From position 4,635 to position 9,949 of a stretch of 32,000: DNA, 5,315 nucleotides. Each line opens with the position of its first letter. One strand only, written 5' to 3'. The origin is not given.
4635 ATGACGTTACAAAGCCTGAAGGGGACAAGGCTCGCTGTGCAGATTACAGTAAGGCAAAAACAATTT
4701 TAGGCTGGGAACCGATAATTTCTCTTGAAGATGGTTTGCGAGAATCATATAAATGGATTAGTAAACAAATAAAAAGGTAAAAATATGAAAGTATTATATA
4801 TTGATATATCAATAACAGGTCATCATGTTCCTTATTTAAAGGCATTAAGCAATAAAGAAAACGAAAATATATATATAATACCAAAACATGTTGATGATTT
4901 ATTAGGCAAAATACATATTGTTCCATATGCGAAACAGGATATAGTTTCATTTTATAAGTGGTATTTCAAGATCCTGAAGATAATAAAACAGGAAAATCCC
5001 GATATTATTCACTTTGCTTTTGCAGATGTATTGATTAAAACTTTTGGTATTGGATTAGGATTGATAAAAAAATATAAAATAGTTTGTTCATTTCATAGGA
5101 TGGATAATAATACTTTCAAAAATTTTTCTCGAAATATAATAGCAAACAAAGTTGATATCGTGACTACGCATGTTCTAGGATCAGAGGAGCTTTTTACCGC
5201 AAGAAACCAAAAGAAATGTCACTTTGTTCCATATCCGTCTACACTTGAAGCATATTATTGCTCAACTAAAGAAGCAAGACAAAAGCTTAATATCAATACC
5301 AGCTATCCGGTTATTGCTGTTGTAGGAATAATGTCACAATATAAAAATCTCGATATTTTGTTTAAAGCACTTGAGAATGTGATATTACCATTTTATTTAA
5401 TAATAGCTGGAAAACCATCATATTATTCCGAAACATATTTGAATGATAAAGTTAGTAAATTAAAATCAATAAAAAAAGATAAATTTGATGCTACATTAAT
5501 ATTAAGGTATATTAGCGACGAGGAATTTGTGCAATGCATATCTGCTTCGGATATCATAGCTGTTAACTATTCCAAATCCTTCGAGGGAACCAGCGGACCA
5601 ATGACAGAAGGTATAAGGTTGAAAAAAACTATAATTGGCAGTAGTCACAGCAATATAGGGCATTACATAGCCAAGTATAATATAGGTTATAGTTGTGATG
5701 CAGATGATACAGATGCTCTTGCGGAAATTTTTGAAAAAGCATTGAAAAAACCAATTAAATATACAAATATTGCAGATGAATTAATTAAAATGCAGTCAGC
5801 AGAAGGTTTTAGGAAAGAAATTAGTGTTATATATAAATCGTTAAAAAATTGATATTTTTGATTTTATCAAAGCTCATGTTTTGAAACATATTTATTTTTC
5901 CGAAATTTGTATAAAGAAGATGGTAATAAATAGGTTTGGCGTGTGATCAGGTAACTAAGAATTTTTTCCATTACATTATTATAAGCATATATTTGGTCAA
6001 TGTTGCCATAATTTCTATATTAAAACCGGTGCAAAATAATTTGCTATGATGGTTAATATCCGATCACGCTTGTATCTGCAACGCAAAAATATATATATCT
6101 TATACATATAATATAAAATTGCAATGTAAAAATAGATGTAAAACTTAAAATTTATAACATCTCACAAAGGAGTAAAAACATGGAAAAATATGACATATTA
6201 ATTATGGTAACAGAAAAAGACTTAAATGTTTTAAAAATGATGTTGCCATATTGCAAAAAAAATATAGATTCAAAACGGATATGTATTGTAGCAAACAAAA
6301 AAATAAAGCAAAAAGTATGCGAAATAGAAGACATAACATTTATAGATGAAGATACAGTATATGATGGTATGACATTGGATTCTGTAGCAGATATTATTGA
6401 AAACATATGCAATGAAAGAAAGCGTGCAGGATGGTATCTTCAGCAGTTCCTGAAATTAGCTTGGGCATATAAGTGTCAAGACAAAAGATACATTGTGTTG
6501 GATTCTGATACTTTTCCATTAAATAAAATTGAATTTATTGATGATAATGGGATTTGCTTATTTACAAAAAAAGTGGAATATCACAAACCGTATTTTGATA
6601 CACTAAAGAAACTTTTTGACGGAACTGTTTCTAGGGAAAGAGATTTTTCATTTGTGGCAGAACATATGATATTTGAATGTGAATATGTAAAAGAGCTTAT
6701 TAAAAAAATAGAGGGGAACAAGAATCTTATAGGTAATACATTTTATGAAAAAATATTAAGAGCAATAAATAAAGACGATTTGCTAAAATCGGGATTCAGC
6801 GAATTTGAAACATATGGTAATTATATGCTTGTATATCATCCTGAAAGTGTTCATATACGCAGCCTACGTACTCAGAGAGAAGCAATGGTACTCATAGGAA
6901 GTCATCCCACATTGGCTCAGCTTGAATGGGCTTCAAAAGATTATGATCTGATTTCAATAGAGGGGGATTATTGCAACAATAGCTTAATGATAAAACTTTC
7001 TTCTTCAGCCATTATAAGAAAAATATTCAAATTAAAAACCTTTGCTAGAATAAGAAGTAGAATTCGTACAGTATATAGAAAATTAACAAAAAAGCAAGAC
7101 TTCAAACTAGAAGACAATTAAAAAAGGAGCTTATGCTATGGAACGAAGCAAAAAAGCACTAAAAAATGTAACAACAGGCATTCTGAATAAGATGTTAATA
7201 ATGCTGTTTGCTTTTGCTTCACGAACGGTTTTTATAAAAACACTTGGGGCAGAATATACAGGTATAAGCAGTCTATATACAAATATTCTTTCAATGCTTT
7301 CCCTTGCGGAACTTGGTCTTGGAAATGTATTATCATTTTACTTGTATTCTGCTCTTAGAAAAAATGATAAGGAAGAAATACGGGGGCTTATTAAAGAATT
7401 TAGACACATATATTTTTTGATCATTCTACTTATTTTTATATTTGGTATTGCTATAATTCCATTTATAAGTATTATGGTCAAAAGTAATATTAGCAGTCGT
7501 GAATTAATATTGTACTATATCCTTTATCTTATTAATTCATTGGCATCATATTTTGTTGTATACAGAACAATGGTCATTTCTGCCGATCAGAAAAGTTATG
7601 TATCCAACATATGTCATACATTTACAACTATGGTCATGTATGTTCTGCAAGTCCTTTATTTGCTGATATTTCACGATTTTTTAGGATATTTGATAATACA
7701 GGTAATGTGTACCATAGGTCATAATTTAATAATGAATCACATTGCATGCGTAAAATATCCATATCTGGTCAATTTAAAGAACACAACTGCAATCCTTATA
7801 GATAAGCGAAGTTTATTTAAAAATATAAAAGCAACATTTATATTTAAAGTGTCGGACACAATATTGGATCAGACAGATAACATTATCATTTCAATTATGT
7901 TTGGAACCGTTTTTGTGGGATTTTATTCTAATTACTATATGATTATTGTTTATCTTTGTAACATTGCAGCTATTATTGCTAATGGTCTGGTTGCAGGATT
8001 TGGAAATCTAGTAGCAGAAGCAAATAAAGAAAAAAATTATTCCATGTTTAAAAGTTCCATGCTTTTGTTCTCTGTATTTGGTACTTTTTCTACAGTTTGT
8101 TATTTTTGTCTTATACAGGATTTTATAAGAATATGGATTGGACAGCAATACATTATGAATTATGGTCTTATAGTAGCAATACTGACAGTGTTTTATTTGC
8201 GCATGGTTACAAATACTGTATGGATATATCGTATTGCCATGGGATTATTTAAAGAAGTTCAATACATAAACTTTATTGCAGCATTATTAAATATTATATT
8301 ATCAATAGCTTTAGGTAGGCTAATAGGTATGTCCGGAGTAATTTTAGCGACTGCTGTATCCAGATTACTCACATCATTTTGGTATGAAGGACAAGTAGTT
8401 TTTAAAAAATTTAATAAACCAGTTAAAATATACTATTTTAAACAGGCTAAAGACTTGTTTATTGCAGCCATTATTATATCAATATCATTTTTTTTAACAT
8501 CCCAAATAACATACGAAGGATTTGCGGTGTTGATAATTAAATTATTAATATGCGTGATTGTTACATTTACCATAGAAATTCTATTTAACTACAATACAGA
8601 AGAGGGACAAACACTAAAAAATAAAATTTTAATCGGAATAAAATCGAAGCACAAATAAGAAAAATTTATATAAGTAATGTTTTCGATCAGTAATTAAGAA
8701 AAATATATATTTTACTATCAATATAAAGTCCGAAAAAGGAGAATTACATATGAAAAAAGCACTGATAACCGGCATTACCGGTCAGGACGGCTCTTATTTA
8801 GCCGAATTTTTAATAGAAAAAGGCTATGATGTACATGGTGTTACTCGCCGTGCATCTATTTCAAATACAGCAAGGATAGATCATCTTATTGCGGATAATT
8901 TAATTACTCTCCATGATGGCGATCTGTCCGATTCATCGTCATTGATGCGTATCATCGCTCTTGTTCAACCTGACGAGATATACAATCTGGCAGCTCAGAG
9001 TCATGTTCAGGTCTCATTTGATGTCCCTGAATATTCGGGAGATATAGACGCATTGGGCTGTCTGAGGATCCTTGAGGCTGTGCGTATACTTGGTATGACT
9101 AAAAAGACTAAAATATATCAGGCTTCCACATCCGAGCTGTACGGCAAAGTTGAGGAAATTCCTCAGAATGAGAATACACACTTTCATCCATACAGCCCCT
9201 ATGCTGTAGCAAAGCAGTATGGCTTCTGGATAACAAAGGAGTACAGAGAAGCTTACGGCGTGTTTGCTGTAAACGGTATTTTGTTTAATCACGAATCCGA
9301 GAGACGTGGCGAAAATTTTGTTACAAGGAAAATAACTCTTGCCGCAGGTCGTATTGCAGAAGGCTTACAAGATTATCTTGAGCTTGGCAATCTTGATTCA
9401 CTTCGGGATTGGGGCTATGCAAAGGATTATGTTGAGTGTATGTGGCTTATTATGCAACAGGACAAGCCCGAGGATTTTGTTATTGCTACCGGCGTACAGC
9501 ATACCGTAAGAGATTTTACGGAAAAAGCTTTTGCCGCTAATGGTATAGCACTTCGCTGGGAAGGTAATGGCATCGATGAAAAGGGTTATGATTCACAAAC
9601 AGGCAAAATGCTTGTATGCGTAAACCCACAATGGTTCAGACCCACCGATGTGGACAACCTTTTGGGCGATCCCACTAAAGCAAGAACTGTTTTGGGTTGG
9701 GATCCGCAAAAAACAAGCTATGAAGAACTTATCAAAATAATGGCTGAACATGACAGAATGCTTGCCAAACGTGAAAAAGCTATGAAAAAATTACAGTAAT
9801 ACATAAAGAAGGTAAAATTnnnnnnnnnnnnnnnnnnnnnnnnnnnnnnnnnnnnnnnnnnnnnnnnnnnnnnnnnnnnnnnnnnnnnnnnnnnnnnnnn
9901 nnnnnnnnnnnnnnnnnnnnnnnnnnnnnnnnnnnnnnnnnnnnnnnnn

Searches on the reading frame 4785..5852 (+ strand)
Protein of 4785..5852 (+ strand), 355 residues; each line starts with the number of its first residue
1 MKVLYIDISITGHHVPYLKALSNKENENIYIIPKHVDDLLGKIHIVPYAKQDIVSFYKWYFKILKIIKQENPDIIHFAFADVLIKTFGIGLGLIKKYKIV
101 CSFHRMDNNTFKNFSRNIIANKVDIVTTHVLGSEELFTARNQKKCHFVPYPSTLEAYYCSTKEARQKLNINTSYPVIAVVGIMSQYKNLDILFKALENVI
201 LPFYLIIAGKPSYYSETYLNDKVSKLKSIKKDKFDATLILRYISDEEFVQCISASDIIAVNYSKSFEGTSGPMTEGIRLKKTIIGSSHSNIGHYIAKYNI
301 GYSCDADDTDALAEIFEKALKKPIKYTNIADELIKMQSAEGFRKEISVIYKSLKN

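Call 4: search_protein_families(library=pfam, proteins=[window:4785-5852:+])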
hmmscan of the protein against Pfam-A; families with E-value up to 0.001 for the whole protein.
window:4785-5852:+ (355 aa): 3 families
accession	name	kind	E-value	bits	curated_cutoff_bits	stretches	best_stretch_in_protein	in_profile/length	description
PF00534.26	Glycos_transf_1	-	5.6e-16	59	26.4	1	162-331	3-167/172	Glycosyl transferases group 1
PF13692.12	Glyco_trans_1_4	-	4.1e-07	30.8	27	1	175-321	2-141/142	Glycosyl transferases group 1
PF13439.12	Glyco_transf_4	-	3.7e-05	24.2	28.5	1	44-124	44-135/170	Glycosyltransferase Family 4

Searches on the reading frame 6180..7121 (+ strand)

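Call 4: search_protein_families(library=pfam, proteins=[window:6180-7121:+])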
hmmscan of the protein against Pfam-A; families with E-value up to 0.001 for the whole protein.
window:6180-7121:+ (313 aa): 1 family
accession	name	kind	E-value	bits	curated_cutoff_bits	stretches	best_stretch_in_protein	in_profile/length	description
PF20102.4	DUF6492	-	4.8e-08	32.9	22.9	1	50-180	65-185/291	Family of unknown function (DUF6492)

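Call 5: search_protein_families(library=ncbifam, proteins=[window:6180-7121:+])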
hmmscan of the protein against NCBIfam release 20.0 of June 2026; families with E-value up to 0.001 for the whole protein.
window:6180-7121:+ (313 aa): 0 families

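Call 50: search_protein_families(library=pfam, max_evalue=0.001, proteins=[window:6180-7121:+])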
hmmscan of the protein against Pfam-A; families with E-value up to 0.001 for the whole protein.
window:6180-7121:+ (313 aa): 1 family
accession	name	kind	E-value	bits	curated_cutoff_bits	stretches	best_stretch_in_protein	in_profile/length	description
PF20102.4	DUF6492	-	4.8e-08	32.9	22.9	1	50-180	65-185/291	Family of unknown function (DUF6492)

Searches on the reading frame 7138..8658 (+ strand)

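Call 4: search_protein_families(library=pfam, proteins=[window:7138-8658:+])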
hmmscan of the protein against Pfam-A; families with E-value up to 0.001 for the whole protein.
window:7138-8658:+ (506 aa): 1 family
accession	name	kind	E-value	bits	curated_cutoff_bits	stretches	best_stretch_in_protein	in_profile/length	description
PF01943.22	Polysacc_synt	-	0.00014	21.8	28.2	1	8-281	2-262/274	Polysaccharide biosynthesis protein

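Call 5: search_protein_families(library=ncbifam, proteins=[window:7138-8658:+])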
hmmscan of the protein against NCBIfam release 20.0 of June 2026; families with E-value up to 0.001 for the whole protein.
window:7138-8658:+ (506 aa): 0 families

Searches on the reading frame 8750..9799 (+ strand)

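Call 4: search_protein_families(library=pfam, proteins=[window:8750-9799:+])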
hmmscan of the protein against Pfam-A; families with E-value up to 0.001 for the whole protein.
window:8750-9799:+ (349 aa): 4 families
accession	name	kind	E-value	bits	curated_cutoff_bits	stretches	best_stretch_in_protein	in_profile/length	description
PF16363.11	GDP_Man_Dehyd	-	8.9e-140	466.3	27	1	5-331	1-332/332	GDP-mannose 4,6 dehydratase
PF01370.27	Epimerase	-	3.7e-72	243.1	20.9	1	4-246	1-240/240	NAD dependent epimerase/dehydratase family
PF04321.23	RmlD_sub_bind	-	4.4e-09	36.3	27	1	3-200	2-169/287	RmlD substrate binding domain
PF05368.20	NmrA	-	0.00026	21.1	27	1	2-72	3-70/298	NmrA-like family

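Call 69: search_protein_families(library=ncbifam, proteins=[window:8750-9799:+], max_evalue=1e-40)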
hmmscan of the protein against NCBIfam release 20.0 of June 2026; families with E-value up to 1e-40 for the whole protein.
window:8750-9799:+ (349 aa): 1 family
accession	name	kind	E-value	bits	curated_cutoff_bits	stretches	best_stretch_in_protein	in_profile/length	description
TIGR01472.1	gmd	equivalog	1.3e-154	514.5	415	1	2-335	1-338/342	GDP-mannose 4,6-dehydratase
